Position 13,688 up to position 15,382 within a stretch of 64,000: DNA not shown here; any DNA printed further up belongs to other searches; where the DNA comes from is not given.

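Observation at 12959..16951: galU, an orphan solute-binding protein and three pilin-like paralogues form one tight unit; one pilin-like protein is fused to a peptidoglycan-binding domain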

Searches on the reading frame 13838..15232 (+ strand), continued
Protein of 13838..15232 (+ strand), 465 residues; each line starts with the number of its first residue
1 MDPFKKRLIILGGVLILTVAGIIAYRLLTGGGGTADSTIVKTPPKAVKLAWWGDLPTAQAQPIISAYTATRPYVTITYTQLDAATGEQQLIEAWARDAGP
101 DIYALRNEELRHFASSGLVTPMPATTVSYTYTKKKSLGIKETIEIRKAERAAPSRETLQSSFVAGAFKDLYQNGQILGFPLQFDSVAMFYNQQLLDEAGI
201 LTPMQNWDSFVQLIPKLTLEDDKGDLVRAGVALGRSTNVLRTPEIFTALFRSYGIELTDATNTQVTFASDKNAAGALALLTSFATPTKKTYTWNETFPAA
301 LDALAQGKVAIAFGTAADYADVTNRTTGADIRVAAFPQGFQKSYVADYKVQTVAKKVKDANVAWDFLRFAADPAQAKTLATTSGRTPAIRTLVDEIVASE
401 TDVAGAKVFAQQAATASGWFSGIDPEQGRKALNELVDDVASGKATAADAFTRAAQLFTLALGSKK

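Call 67: search_protein_families(library=pfam, alignment_id=A6, max_evalue=0.0001)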
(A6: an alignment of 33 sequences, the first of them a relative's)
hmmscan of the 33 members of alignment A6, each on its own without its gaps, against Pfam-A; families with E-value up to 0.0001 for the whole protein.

A. member 1, L045:15311-16951:- (546 aa): 0 families

B. families by the number of members that match (of 33 scanned): 67 families (the first 25 are shown)
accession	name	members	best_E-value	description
PF13231.12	PMT_2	2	6.9e-14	Dolichyl-phosphate-mannose-protein mannosyltransferase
PF03030.21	H_PPase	1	5.5e-261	Inorganic H+ pyrophosphatase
PF11369.13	DUF3160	1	3e-236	Protein of unknown function (DUF3160)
PF00521.26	DNA_topoisoIV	1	1.6e-166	DNA gyrase/topoisomerase IV, subunit A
PF01326.24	PPDK_N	1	3.4e-124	Pyruvate phosphate dikinase, AMP/ATP-binding domain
PF00478.31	IMPDH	1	3.6e-99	IMP dehydrogenase / GMP reductase domain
PF00118.29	Cpn60_TCP1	1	4.5e-79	TCP-1/cpn60 chaperonin family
PF09587.15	PGA_cap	1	4.9e-78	Bacterial capsule synthesis protein PGA_cap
PF03989.18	DNA_gyraseA_C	1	2.6e-71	DNA gyrase C-terminal domain, beta-propeller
PF00932.25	LTD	1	1.4e-69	Lamin Tail Domain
PF08323.17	Glyco_transf_5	1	5.9e-65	Starch synthase catalytic domain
PF02896.24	PEP-utilizers_C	1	1.2e-59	PEP-utilising enzyme, PEP-binding domain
PF00009.33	GTP_EFTU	1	2.7e-54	Elongation factor Tu GTP binding domain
PF00496.27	SBP_bac_5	1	2.5e-52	Bacterial extracellular solute-binding proteins, family 5 Middle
PF13361.12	UvrD_C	1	2.9e-49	UvrD-like helicase C-terminal domain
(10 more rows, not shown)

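Call 94: find_homologous_proteins(query=A5, max_evalue=1e-10)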
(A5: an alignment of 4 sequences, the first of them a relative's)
Query A5 (4 sequences) (441 aa, profile of the alignment): 2665 proteins with E <= 1e-10 among 8000 candidates; the best 120 are listed.
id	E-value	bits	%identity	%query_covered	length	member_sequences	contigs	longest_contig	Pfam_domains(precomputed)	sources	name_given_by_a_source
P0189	1.2e-210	718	100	100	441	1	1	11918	PF13416.12,PF01547.31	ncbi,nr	ncbi:extracellular solute-binding protein [Candidatus Falkowbacteria bacterium]|nr:extracellular sol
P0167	9.3e-195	665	33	99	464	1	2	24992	PF13416.12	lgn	-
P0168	8.6e-183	626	33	98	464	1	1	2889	PF13416.12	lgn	-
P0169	6.9e-178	610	35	90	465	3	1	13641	PF13416.12,PF01547.31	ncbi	-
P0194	3.4e-175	601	69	99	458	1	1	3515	PF13416.12,PF01547.31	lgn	-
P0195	6.9e-174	597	70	95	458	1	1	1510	PF13416.12,PF01547.31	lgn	-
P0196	8.6e-174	596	69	100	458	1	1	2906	PF13416.12,PF01547.31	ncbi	-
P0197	1.3e-173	596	66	100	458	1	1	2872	PF01547.31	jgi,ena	-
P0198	1.3e-173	596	68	100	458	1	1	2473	PF13416.12,PF01547.31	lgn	-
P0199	2.4e-172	592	68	96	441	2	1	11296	PF13416.12,PF01547.31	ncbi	-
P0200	3.7e-172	591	62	100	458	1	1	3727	PF13416.12,PF01547.31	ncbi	-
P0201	7.6e-172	590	67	100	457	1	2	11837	PF13416.12,PF01547.31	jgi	-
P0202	5.5e-171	587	67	96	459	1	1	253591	PF13416.12,PF01547.31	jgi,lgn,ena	-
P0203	1.0e-170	586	68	99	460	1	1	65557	PF13416.12,PF01547.31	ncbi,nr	ncbi:MAG: extracellular solute-binding protein [Candidatus Buchananbacteria bacterium]|nr:extracellu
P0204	1.1e-170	586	68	100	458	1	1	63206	PF13416.12,PF01547.31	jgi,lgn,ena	-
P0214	1.7e-168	579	68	95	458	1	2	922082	PF13416.12,PF01547.31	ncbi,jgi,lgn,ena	ncbi:MAG: extracellular solute-binding protein [Patescibacteria group bacterium]|jgi:multiple sugar 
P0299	9.3e-143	494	51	98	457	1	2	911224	PF13416.12,PF01547.31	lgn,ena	-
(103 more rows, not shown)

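Call 95: find_encoding_contigs(protein=P0214, flank=10000, max_places=1)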
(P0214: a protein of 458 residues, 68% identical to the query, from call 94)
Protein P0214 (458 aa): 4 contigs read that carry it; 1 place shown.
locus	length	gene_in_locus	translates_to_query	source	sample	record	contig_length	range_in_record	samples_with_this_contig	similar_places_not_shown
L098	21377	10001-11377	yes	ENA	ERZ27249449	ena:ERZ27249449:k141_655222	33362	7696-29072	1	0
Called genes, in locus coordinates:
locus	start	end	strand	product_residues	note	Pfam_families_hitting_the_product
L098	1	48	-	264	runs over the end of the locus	-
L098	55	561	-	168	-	PF04073:tRNA_edit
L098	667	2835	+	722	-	-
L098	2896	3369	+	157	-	PF00571:CBS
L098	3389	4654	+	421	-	PF00939:Na_sulph_symp, PF02040:ArsB, PF03600:CitMHS, PF16980:CitMHS_2, PF06450:NhaB (weak), PF00939:Na_sulph_symp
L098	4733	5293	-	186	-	PF00210:Ferritin (weak), PF02915:Rubrerythrin, PF23458:DUF7130 (faint), PF21349:RUBY_RBDX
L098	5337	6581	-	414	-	PF07690:MFS_1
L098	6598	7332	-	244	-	-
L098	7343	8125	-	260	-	-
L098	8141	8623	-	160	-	PF20603:Bact_hydrolase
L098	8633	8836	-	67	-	-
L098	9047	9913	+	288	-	PF00483:NTP_transferase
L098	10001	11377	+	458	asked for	PF01547:SBP_bac_1, PF13416:SBP_bac_8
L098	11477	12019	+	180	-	PF18895:T4SS_pilin (weak)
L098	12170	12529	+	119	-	PF04956:TrbC (weak), PF18895:T4SS_pilin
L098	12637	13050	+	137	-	PF18895:T4SS_pilin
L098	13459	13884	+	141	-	PF18895:T4SS_pilin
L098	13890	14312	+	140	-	PF18895:T4SS_pilin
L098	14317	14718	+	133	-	PF18895:T4SS_pilin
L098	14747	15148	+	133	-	PF18895:T4SS_pilin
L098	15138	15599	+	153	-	PF18895:T4SS_pilin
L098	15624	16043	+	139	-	PF18895:T4SS_pilin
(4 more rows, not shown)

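Call 96: find_encoding_contigs(protein=P0299, flank=10000, max_places=1)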
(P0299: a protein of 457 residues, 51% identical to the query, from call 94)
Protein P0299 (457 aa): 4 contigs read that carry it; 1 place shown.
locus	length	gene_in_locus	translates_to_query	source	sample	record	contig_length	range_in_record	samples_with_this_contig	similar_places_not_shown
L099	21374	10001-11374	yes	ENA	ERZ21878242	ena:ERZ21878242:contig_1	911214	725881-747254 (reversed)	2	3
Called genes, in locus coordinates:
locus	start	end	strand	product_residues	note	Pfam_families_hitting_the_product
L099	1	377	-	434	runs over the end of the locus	PF01794:Ferric_reduct, PF00970:FAD_binding_6 (weak), PF08022:FAD_binding_8, PF00175:NAD_binding_1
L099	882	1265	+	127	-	PF01258:zf-dskA_traR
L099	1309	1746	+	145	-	PF01252:Peptidase_A8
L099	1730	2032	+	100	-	-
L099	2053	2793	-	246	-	-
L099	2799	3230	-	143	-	PF02367:TsaE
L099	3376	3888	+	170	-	-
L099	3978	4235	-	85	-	PF00550:PP-binding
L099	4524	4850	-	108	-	PF01245:Ribosomal_L19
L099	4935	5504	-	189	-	PF13189:Cytidylate_kin2, PF13207:AAA_17, PF13238:AAA_18, PF02224:Cytidylate_kin (weak)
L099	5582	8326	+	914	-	PF02463:SMC_N, PF13304:AAA_21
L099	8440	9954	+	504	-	PF13541:ChlI, PF00158:Sigma54_activat (faint), PF01078:Mg_chelatase, PF00004:AAA (faint), PF07728:AAA_5, PF00493:MCM (weak), PF13335:Mg_chelatase_C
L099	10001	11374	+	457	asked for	PF01547:SBP_bac_1, PF13416:SBP_bac_8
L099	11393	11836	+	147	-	PF18895:T4SS_pilin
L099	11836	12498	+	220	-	PF12844:HTH_19 (weak), PF13413:HTH_25, PF09136:Glucodextran_B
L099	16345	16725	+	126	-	PF18895:T4SS_pilin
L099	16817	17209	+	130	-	PF18895:T4SS_pilin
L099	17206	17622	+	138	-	PF18895:T4SS_pilin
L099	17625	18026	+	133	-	PF18895:T4SS_pilin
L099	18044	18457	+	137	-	PF18895:T4SS_pilin (weak)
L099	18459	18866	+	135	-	PF18895:T4SS_pilin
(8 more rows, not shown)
